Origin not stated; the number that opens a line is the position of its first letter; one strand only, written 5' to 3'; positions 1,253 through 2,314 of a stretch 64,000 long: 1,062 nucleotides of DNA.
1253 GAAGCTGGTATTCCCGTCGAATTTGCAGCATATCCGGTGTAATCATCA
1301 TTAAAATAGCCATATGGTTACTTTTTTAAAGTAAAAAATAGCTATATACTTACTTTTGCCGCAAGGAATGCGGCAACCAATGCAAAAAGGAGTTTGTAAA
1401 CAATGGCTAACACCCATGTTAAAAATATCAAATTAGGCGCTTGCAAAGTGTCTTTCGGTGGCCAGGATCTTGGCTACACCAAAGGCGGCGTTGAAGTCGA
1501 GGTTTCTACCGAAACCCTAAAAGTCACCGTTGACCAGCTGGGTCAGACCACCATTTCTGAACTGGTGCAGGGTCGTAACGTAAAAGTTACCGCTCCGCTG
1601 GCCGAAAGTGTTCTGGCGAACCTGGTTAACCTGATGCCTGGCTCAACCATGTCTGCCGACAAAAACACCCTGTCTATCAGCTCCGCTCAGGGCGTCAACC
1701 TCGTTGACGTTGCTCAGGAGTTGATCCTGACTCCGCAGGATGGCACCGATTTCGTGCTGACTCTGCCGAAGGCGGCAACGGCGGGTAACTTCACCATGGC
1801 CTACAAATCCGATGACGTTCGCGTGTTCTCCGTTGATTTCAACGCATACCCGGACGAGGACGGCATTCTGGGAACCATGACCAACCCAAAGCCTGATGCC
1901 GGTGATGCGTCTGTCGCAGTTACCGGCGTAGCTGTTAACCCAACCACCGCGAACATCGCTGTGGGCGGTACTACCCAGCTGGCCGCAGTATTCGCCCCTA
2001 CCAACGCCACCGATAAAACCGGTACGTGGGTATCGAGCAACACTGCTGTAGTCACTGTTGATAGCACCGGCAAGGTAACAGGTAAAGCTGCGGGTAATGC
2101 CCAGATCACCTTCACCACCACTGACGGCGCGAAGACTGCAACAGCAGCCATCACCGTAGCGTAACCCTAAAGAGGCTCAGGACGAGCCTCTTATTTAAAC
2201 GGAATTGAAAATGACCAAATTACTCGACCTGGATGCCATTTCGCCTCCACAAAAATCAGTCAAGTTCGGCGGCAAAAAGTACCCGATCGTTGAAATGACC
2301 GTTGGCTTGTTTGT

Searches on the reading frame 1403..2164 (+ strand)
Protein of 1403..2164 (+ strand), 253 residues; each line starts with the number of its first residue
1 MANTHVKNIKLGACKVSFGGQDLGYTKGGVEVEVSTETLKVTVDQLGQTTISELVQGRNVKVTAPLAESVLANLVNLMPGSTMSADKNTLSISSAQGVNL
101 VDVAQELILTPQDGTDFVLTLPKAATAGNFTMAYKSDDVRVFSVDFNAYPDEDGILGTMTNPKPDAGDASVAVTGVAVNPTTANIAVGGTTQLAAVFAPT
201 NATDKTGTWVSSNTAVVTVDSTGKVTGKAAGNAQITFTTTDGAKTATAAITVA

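Call 74: search_protein_families(library=phrogs, proteins=[window:1403-2164:+], max_evalue=0.00001)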
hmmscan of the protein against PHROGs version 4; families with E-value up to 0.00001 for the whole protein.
window:1403-2164:+ (253 aa): 13 families
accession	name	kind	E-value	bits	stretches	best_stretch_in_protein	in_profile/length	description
phrog_1280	-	other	1.6e-113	379.3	1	1-252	1-244/248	Ig domain containing protein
phrog_2175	-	other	1.4e-52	179.1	1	3-167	2-186/188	protein with Ig domain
phrog_215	-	head and packaging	2.1e-27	97.3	1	167-252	217-303/491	structural protein with Ig domain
phrog_341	-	tail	1.4e-18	68.4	1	169-252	63-147/154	major tail protein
phrog_41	-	tail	1.8e-16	61.5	1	168-252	155-242/245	major tail protein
phrog_885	-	tail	5.3e-15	56.3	1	5-251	24-284/338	major tail protein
phrog_290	-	tail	6.9e-14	53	1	102-252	270-409/411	minor tail protein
phrog_853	-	tail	5.2e-13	49.7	1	136-252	136-246/254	major tail protein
phrog_10059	-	unknown function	3.8e-10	40.1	1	175-252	186-261/345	-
phrog_28902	-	tail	2.7e-09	36.8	1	171-252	200-282/709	major tail protein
phrog_3575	-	tail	1.1e-08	35.4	1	166-252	372-458/461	major tail protein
phrog_15684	-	unknown function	1e-06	27.1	1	171-252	1660-1745/1878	-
phrog_35892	-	unknown function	1.1e-06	27.5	1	170-251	873-955/1181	-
